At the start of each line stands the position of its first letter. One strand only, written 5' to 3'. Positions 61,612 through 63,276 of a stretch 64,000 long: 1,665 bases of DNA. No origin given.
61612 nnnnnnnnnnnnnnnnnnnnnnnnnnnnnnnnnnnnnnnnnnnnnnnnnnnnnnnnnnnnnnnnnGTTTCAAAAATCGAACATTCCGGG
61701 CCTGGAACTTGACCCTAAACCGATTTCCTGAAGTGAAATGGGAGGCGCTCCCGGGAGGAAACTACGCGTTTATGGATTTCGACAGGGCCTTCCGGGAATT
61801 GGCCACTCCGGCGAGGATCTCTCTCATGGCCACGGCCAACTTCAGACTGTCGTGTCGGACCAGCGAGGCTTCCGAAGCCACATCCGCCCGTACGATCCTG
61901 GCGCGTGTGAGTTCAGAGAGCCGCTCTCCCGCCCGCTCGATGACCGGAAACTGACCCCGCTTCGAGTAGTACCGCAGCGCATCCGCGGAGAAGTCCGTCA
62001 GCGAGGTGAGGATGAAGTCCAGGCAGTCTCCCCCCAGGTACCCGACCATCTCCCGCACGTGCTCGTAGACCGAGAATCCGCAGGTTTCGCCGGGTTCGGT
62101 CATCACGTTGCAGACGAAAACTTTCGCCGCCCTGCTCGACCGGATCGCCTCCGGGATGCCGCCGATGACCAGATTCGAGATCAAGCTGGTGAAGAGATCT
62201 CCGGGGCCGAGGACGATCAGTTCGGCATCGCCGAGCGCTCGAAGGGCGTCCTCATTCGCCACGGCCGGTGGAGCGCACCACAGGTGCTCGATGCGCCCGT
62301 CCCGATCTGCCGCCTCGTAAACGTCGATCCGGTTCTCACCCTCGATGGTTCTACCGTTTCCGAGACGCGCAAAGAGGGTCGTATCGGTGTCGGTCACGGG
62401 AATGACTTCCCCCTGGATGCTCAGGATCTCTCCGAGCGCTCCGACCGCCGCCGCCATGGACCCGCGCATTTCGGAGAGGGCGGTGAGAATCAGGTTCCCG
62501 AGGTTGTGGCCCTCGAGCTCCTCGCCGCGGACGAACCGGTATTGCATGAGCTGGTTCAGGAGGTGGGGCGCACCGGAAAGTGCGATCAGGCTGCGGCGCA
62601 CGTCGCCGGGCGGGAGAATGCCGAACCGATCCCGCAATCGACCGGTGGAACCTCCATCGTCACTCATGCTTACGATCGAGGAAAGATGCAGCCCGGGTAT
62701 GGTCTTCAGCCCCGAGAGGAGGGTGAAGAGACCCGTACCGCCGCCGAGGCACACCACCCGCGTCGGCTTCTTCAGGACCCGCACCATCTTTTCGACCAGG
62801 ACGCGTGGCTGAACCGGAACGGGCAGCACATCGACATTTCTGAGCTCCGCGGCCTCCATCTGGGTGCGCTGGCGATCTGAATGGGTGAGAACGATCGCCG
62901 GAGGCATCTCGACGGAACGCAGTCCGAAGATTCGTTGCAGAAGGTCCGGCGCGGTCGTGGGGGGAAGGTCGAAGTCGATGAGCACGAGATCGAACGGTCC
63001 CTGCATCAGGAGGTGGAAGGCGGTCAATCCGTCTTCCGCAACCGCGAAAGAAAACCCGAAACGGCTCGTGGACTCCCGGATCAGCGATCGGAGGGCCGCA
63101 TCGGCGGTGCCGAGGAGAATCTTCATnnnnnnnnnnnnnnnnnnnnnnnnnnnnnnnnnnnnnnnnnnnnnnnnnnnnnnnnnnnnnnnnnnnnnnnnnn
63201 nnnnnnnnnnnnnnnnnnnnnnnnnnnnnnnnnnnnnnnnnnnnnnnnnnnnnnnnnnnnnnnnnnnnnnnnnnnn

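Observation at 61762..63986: Hanks kinase and REC-YvcK(GlmR-like) fusion directly upstream of the pel operon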

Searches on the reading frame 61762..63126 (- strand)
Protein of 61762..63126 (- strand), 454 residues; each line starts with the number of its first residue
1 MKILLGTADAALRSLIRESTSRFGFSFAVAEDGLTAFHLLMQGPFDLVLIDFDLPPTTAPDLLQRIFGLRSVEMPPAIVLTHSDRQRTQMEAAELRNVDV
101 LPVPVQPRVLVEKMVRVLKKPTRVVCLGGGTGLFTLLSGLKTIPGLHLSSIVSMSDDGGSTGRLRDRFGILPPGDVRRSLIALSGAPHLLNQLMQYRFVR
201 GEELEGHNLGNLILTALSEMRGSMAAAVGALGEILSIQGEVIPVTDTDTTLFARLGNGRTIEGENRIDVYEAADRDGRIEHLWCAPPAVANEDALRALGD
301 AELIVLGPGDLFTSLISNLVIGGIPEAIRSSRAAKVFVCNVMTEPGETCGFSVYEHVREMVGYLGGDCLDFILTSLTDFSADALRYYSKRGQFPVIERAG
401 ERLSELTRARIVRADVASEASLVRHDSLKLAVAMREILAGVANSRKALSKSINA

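Call 3: search_protein_families(library=pfam, proteins=[window:61762-63126:-], max_evalue=0.01)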
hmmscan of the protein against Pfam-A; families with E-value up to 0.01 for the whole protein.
window:61762-63126:- (454 aa): 2 families
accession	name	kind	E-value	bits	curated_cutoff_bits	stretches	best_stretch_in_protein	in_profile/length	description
PF01933.23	CofD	-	2.4e-81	273.6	30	1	124-397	1-272/290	2-phospho-L-lactate transferase CofD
PF00072.30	Response_reg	-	6e-09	36.5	30.2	1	10-113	8-109/111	Response regulator receiver domain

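Call 6: search_protein_families(library=ncbifam, proteins=[window:61762-63126:-], max_evalue=0.001)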
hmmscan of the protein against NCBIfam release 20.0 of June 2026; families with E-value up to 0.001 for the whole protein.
window:61762-63126:- (454 aa): 18 families
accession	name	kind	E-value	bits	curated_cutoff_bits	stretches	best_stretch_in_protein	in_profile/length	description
TIGR01826.1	CofD_related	subfamily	2.6e-90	303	196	1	124-438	1-309/310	uridine diphosphate-N-acetylglucosamine-binding protein YvcK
TIGR04357.1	CofD_rel_GAK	hypoth_equivalog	3.3e-26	92.5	340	2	203-368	132-305/368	GAK system CofD-like protein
NF008199.0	PRK10955.1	equivalog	7.5e-08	32.6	341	1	2-120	3-117/232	envelope stress response regulator transcription factor CpxR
NF007005.1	PRK09468.1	equivalog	1.5e-06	27.8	331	1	2-123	5-124/237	osmolarity response regulator transcription factor OmpR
NF041733.1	resp_reg_CseB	equivalog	5.9e-06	25.8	350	1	2-120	2-117/228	two-component system response regulator CseB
TIGR01819.1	F420_cofD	equivalog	6.2e-06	25.4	257.45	0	223-332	109-220/301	2-phospho-L-lactate transferase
NF045944.1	ResRegRpaBCyano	equivalog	6.1e-05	22.5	330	1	9-120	6-114/229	response regulator transcription factor RpaB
NF046022.1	RespRegCpdRBruc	equivalog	6.6e-05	22.9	180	1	2-66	3-67/120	cell cycle two-component system response regulator CpdR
NF007346.1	PRK09836.1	equivalog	8.4e-05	22.4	420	1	2-113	2-111/227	copper/silver response regulator transcription factor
NF007969.0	PRK10693.1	equivalog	9.5e-05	21.6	329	1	2-114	9-119/337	two-component system response regulator RssB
NF012023.0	PRK15479.1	equivalog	0.0001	21.9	337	1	1-85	1-83/224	transcriptional regulator TctD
TIGR02154.1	PhoB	equivalog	0.00014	21.2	296.2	1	2-120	4-122/226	phosphate regulon transcriptional regulator PhoB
NF052596.1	RR_EAL_PvrR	equivalog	0.00015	20.5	580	1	24-109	28-116/398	response regulator cyclic di-GMP phosphodiesterase PvrR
NF007663.1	PRK10336.1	equivalog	0.00018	21.3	345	1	1-105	1-103/219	quorum sensing response regulator transcription factor QseB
NF033118.1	vanR-O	exception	0.00021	20.8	505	1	13-114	16-115/233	vancomycin resistance response regulator transcription factor VanR-O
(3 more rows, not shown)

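Call 7: find_homologous_proteins(query=window:61762-63126:-, max_evalue=1e-10)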
Query window:61762-63126:- (454 aa): 6528 proteins with E <= 1e-10 among 8000 candidates; the best 120 are listed.
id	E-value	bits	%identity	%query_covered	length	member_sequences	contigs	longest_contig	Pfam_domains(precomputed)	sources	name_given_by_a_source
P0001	8.1e-293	989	100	100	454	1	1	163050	PF00072.31,PF01933.24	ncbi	-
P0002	5.0e-243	825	83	100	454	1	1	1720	PF00072.31,PF01933.24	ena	-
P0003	2.8e-208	710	71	100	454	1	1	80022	PF01933.24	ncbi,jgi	jgi:uncharacterized cofD-like protein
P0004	2.7e-161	556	61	96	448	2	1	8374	PF01933.24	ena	-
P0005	3.1e-160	552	58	96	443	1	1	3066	PF00072.31,PF01933.24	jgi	jgi:uncharacterized cofD-like protein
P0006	4.1e-158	545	60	97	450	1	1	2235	PF00072.31,PF01933.24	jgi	jgi:uncharacterized cofD-like protein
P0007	1.2e-155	537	58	97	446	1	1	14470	PF01933.24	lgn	-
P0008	3.2e-155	536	59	98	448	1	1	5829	PF01933.24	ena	-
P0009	3.2e-154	532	57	97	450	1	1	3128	PF01933.24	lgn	-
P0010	3.9e-154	532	57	96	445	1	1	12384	PF00072.31,PF01933.24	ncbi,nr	ncbi:MAG: uridine diphosphate-N-acetylglucosamine-binding protein YvcK [Candidatus Omnitrophica bact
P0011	1.4e-153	530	55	96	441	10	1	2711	PF00072.31,PF01933.24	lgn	-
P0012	1.6e-153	530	56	95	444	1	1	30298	PF00072.31,PF01933.24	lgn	-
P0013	2.7e-153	529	57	96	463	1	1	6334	PF00072.31,PF01933.24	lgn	-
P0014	7.4e-152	525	57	96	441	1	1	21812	PF00072.31,PF01933.24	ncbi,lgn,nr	ncbi:MAG: uridine diphosphate-N-acetylglucosamine-binding protein YvcK [Candidatus Omnitrophica bact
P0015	2.1e-151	523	54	96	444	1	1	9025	PF00072.31,PF01933.24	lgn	-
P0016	2.6e-151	523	55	96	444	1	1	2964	PF00072.31,PF01933.24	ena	-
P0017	2.8e-151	523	57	96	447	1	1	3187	PF00072.31,PF01933.24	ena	-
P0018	6.0e-151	522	55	96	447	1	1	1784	PF00072.31,PF01933.24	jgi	-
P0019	6.5e-151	521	56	97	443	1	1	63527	PF00072.31,PF01933.24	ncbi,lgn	-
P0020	6.9e-151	521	56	96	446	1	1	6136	PF00072.31,PF01933.24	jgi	jgi:uncharacterized cofD-like protein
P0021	8.1e-151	521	56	96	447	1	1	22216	PF00072.31,PF01933.24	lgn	-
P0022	1.4e-150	520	56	96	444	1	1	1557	PF00072.31,PF01933.24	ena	-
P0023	3.4e-150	519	56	96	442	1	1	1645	PF00072.31,PF01933.24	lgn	-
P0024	3.7e-150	519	55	96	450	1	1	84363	PF00072.31,PF01933.24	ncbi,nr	ncbi:MAG: uridine diphosphate-N-acetylglucosamine-binding protein YvcK [Candidatus Omnitrophica bact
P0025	5.1e-150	519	57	96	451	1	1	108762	PF00072.31,PF01933.24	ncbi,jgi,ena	-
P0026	7.6e-150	518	55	96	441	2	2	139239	PF00072.31,PF01933.24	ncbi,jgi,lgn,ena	-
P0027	1.0e-149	518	54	96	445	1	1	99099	PF00072.31,PF01933.24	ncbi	-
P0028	2.3e-149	516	56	96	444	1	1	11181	PF00072.31,PF01933.24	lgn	-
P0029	2.6e-149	516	55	96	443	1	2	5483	PF00072.31,PF01933.24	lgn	-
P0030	2.6e-149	516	55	96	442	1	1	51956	PF00072.31,PF01933.24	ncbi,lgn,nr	ncbi:MAG: YvcK family protein [Candidatus Omnitrophica bacterium]|nr:YvcK family protein [Candidatus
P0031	2.7e-149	516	55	96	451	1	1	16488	PF00072.31,PF01933.24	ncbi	-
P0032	5.1e-149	515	55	96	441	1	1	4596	PF00072.31,PF01933.24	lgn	-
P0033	3.4e-148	513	57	96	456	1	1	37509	PF00072.31,PF01933.24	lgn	-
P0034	4.3e-148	512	54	96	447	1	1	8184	PF00072.31,PF01933.24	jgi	jgi:uncharacterized cofD-like protein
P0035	1.0e-147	511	56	96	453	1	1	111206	PF00072.31,PF01933.24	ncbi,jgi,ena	-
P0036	1.3e-147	511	54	99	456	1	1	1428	PF00072.31,PF01933.24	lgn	-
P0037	1.5e-147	510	55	98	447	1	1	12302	PF00072.31,PF01933.24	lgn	-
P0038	2.1e-147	510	55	97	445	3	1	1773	PF00072.31,PF01933.24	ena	-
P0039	2.6e-147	510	55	96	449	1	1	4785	PF00072.31,PF01933.24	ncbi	-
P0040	2.9e-147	509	54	96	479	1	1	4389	PF00072.31,PF01933.24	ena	-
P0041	3.2e-147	509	55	96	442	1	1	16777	PF00072.31,PF01933.24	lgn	-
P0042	4.7e-147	509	55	96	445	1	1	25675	PF00072.31,PF01933.24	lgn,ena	-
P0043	7.3e-147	508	55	96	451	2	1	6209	PF00072.31,PF01933.24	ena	-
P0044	8.8e-147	508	54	96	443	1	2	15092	PF00072.31,PF01933.24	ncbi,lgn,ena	-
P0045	8.9e-147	508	55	97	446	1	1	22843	PF00072.31,PF01933.24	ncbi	-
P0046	1.0e-146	508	52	99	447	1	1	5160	PF00072.31,PF01933.24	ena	-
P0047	1.7e-146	507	54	96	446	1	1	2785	PF00072.31,PF01933.24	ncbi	-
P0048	2.6e-146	506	55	97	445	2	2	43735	PF00072.31,PF01933.24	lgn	-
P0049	2.7e-146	506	53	96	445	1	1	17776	PF00072.31,PF01933.24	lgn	-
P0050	3.5e-146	506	54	96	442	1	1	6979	PF00072.31,PF01933.24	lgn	-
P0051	4.7e-146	505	55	96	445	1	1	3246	PF00072.31,PF01933.24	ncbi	-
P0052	5.5e-146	505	54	98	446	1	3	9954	PF00072.31,PF01933.24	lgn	-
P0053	7.2e-146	505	54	96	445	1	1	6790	PF00072.31,PF01933.24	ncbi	-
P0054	7.4e-146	505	54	96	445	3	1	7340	PF00072.31,PF01933.24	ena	-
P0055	1.0e-145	504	53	96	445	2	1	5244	PF00072.31,PF01933.24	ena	-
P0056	1.4e-145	504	57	90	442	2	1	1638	PF00072.31,PF01933.24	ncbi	-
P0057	1.1e-144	501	55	96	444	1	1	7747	PF00072.31,PF01933.24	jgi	-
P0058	1.1e-144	501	54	96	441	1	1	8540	PF00072.31,PF01933.24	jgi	jgi:uncharacterized cofD-like protein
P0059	1.2e-144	501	55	96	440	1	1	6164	PF00072.31,PF01933.24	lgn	-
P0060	1.5e-144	501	54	96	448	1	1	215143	PF00072.31,PF01933.24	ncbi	-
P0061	2.3e-144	500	53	98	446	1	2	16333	PF00072.31,PF01933.24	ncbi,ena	-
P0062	2.6e-144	500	71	73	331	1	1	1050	PF01933.24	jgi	jgi:uncharacterized cofD-like protein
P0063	2.9e-144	500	53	96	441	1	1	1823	PF00072.31,PF01933.24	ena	-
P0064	3.2e-144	499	53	96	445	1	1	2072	PF00072.31,PF01933.24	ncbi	-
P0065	5.0e-144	499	53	96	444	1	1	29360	PF00072.31,PF01933.24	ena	-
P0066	8.8e-144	498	54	96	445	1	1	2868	PF00072.31,PF01933.24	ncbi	-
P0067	1.1e-143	498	53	96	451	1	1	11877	PF00072.31,PF01933.24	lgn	-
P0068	1.2e-143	498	54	96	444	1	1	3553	PF00072.31,PF01933.24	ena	-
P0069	1.8e-143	497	54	97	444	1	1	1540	PF00072.31,PF01933.24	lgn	-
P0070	1.8e-143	497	54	96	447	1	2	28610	PF00072.31,PF01933.24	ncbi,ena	-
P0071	2.4e-143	497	54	98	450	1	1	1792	PF00072.31,PF01933.24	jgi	jgi:uncharacterized cofD-like protein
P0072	5.0e-143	495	54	96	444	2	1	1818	PF00072.31,PF01933.24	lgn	-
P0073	1.2e-142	494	53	96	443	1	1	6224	PF00072.31,PF01933.24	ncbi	-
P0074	2.9e-142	493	52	96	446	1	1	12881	PF00072.31,PF01933.24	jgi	-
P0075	9.7e-142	491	53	96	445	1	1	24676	PF00072.31,PF01933.24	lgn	-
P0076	1.1e-141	491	53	96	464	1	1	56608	PF00072.31,PF01933.24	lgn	-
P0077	1.7e-141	490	54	96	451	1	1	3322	PF00072.31,PF01933.24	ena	-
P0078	2.4e-141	490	53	96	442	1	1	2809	PF00072.31,PF01933.24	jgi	-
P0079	4.1e-141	489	52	99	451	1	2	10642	PF00072.31,PF01933.24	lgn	-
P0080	7.8e-141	488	53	97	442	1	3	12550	PF00072.31,PF01933.24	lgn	-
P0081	2.7e-140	486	53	96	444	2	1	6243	PF00072.31,PF01933.24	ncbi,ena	-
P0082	5.9e-140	485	53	98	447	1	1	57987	PF00072.31,PF01933.24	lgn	-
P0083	6.7e-140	485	53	96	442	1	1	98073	PF00072.31,PF01933.24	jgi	-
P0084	6.9e-140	485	53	96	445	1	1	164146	PF00072.31,PF01933.24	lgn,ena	-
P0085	2.9e-139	483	52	96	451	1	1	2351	PF00072.31,PF01933.24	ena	-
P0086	3.4e-139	483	52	97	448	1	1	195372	PF00072.31,PF01933.24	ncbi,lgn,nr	ncbi:MAG: uridine diphosphate-N-acetylglucosamine-binding protein YvcK [Candidatus Omnitrophica bact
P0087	6.0e-139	482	52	96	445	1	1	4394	PF00072.31,PF01933.24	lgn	-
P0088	1.2e-138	481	51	96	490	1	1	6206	PF00072.31,PF01933.24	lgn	-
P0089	1.7e-138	481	53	96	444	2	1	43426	PF00072.31,PF01933.24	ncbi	-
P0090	3.1e-138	480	52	96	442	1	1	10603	PF00072.31,PF01933.24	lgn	-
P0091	2.8e-137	477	52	96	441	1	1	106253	PF00072.31,PF01933.24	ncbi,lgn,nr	ncbi:MAG: uridine diphosphate-N-acetylglucosamine-binding protein YvcK [Candidatus Omnitrophota bact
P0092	1.2e-136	474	52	96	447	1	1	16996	PF00072.31,PF01933.24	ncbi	-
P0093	1.3e-136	474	52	96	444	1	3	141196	PF00072.31,PF01933.24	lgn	-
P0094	1.5e-136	474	52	96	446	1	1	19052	PF00072.31,PF01933.24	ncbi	-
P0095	3.6e-136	473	51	96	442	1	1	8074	PF00072.31,PF01933.24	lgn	-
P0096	4.0e-134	466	51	96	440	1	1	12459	PF00072.31,PF01933.24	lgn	-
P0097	2.6e-133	463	50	96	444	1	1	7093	PF00072.31,PF01933.24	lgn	-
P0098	2.4e-127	444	49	96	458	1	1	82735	PF00072.31,PF01933.24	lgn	-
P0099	3.8e-121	423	57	77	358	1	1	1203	PF01933.24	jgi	-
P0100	7.2e-121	422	47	96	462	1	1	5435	PF00072.31,PF01933.24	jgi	jgi:uncharacterized cofD-like protein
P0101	3.3e-120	420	48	97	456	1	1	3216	PF00072.31,PF01933.24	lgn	-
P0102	4.4e-119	417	49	96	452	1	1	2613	PF00072.31,PF01933.24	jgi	-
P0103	5.8e-119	416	48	99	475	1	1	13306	PF00072.31,PF01933.24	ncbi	-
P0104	1.2e-116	409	48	96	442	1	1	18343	PF00072.31,PF01933.24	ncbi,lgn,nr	ncbi:MAG: uridine diphosphate-N-acetylglucosamine-binding protein YvcK [Candidatus Omnitrophica bact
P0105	1.5e-115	405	49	94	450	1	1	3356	PF00072.31,PF01933.24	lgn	-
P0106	2.3e-115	404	60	70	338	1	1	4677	PF01933.24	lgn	-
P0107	9.1e-115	402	45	98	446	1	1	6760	PF00072.31,PF01933.24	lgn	-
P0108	3.5e-114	400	49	96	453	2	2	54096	PF00072.31,PF01933.24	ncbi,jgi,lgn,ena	-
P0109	1.1e-113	399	48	95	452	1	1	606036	PF00072.31,PF01933.24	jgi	-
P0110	7.9e-113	396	56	75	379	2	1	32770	PF01933.24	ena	-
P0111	9.1e-113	396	55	74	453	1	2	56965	PF00072.31,PF01933.24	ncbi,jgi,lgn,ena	-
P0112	9.3e-113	396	52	87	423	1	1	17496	PF01933.24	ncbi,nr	ncbi:MAG: uridine diphosphate-N-acetylglucosamine-binding protein YvcK [Candidatus Omnitrophica bact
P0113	1.3e-111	392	49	87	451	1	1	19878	PF00072.31,PF01933.24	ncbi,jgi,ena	-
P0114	3.4e-111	391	47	95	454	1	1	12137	PF00072.31,PF01933.24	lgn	-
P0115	1.1e-110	389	57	72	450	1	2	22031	PF00072.31,PF01933.24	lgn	-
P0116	1.7e-110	388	51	81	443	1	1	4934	PF00072.31,PF01933.24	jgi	-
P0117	2.9e-110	388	47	95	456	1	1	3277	PF00072.31,PF01933.24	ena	-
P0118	3.7e-110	387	52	78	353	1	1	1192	PF00072.31,PF01933.24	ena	-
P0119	9.8e-110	386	51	90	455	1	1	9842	PF00072.31,PF01933.24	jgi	jgi:uncharacterized cofD-like protein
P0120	1.1e-109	386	51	79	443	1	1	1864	PF01933.24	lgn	-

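Call 9: find_encoding_contigs(protein=P0001, flank=10000, max_places=3)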
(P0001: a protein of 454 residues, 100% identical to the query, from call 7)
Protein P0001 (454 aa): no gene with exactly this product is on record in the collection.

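Call 10: find_encoding_contigs(protein=P0003, flank=10000, max_places=3)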
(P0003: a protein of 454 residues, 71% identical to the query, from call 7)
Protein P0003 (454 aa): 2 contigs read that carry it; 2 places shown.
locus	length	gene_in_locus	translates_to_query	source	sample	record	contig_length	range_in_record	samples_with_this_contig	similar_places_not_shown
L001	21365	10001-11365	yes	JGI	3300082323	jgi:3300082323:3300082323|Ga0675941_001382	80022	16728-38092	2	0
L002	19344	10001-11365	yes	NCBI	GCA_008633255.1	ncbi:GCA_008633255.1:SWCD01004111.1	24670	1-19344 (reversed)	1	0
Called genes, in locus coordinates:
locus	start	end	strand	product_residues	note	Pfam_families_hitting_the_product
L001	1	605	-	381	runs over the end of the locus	PF13237:Fer4_10 (faint), PF13534:Fer4_17 (faint), PF13183:Fer4_8 (weak)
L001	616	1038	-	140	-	PF02662:FlpD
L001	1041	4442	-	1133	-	PF00890:FAD_binding_2 (weak), PF12831:FAD_oxidored (weak), PF13450:NAD_binding_8 (weak), PF14691:Fer4_20, PF07992:Pyr_redox_2, PF13450:NAD_binding_8, PF13237:Fer4_10, PF14697:Fer4_21, +16 more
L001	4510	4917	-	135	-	PF00376:MerR (weak), PF12728:HTH_17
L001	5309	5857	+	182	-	-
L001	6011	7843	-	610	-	PF14306:PUA_2, PF01747:ATP-sulfurylase, PF01583:APS_kinase, PF01656:CbiA (weak), PF13671:AAA_33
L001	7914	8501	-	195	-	PF01613:Flavin_Reduct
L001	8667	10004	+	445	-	PF00069:Pkinase, PF07714:PK_Tyr_Ser-Thr, PF01636:APH (faint), PF03109:ABC1 (weak)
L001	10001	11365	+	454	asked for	PF01933:CofD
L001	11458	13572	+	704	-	-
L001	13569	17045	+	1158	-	PF13428:TPR_14 (faint), PF23914:TPR_CcmH_CycH (weak), PF14559:TPR_19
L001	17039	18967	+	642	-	-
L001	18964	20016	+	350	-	-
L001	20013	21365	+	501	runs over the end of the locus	PF11997:DUF3492, PF13439:Glyco_transf_4 (weak), PF13579:Glyco_trans_4_4 (weak), PF00534:Glycos_transf_1, PF13692:Glyco_trans_1_4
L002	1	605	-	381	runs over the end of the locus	PF13237:Fer4_10 (faint), PF13534:Fer4_17 (faint), PF13183:Fer4_8 (weak)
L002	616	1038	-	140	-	PF02662:FlpD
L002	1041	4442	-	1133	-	PF00890:FAD_binding_2 (weak), PF12831:FAD_oxidored (weak), PF13450:NAD_binding_8 (weak), PF14691:Fer4_20, PF07992:Pyr_redox_2, PF13450:NAD_binding_8, PF13237:Fer4_10, PF14697:Fer4_21, +16 more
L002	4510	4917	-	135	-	PF00376:MerR (weak), PF12728:HTH_17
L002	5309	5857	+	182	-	-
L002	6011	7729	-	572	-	PF14306:PUA_2, PF01747:ATP-sulfurylase, PF01583:APS_kinase, PF01656:CbiA (weak), PF13671:AAA_33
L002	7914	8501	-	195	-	PF01613:Flavin_Reduct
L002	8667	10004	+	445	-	PF00069:Pkinase, PF07714:PK_Tyr_Ser-Thr, PF01636:APH (faint), PF03109:ABC1 (weak)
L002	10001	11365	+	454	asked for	PF01933:CofD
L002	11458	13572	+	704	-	-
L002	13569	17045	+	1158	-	PF13428:TPR_14 (faint), PF23914:TPR_CcmH_CycH (weak), PF14559:TPR_19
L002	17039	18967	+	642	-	-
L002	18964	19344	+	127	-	?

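Call 11: search_protein_families(library=pfam, proteins=[L001:8667-10004:+, L001:10001-11365:+, L001:11458-13572:+, L001:13569-17045:+, L001:17039-18967:+, L001:18964-20016:+], max_evalue=0.01)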
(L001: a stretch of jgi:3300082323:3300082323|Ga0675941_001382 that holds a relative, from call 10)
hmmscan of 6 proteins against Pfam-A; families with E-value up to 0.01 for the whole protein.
L001:8667-10004:+ (445 aa): 6 families
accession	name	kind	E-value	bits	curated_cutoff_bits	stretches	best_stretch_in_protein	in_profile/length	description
PF00069.31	Pkinase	-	1.9e-52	178.7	31.7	1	182-427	6-255/263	Protein kinase domain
PF07714.23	PK_Tyr_Ser-Thr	-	2.6e-35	122.4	23.1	1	182-425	6-250/258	Protein tyrosine and serine/threonine kinase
PF03109.22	ABC1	-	5.3e-07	29.5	22.9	1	251-330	144-222/244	ABC1 atypical kinase-like domain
PF01636.29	APH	-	7.7e-07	29.5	23.2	1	219-293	34-109/239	Phosphotransferase enzyme family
PF14531.12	Kinase-like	-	0.00018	21.3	25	1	264-382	134-256/289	Kinase-like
PF17667.7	Pkinase_fungal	-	0.0038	16.5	24.1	1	277-360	291-376/387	Fungal protein kinase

L001:10001-11365:+ (454 aa): 2 families
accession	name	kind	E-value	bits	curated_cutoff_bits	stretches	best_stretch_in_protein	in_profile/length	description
PF01933.23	CofD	-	7.1e-89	298.3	30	1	124-414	1-287/290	2-phospho-L-lactate transferase CofD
PF00072.30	Response_reg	-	6.6e-05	23.5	30.2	1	21-95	19-91/111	Response regulator receiver domain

L001:11458-13572:+ (704 aa): 0 families

L001:13569-17045:+ (1158 aa): 8 families
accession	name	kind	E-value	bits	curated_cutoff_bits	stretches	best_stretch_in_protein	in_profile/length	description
PF14559.12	TPR_19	-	1.5e-18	67.3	25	2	689-749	6-66/68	Tetratricopeptide repeat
PF23914.1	TPR_CcmH_CycH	-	1.4e-09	38.4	42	1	658-763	32-142/158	Cytochrome c-type biogenesis protein H TPR domain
PF13428.12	TPR_14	-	3.1e-07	30.9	23.5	0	709-747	2-40/44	Tetratricopeptide repeat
PF13181.12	TPR_8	-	2.8e-05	24.4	25.7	0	675-699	2-26/34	Tetratricopeptide repeat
PF13432.12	TPR_16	-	0.00012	22.8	32.7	1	679-742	2-65/65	Tetratricopeptide repeat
PF07719.23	TPR_2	-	0.00019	21.7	27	0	781-809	6-34/34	Tetratricopeptide repeat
PF13431.12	TPR_17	-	0.00021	21.7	24.4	0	233-258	2-27/34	Tetratricopeptide repeat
PF12895.13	ANAPC3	-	0.0065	17.2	27.2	0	697-734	12-49/82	Anaphase-promoting complex, cyclosome, subunit 3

L001:17039-18967:+ (642 aa): 1 family
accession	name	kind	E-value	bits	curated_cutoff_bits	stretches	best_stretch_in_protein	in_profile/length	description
PF17853.6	GGDEF_2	-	0.00048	20.8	24.5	0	506-595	5-86/116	GGDEF-like domain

L001:18964-20016:+ (350 aa): 2 families
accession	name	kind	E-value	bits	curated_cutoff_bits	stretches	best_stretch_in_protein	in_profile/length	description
PF14559.12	TPR_19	-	2.8e-05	24.8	25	0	272-324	5-57/68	Tetratricopeptide repeat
PF13646.12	HEAT_2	-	0.0017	19.1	27.7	1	139-190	6-58/88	HEAT repeats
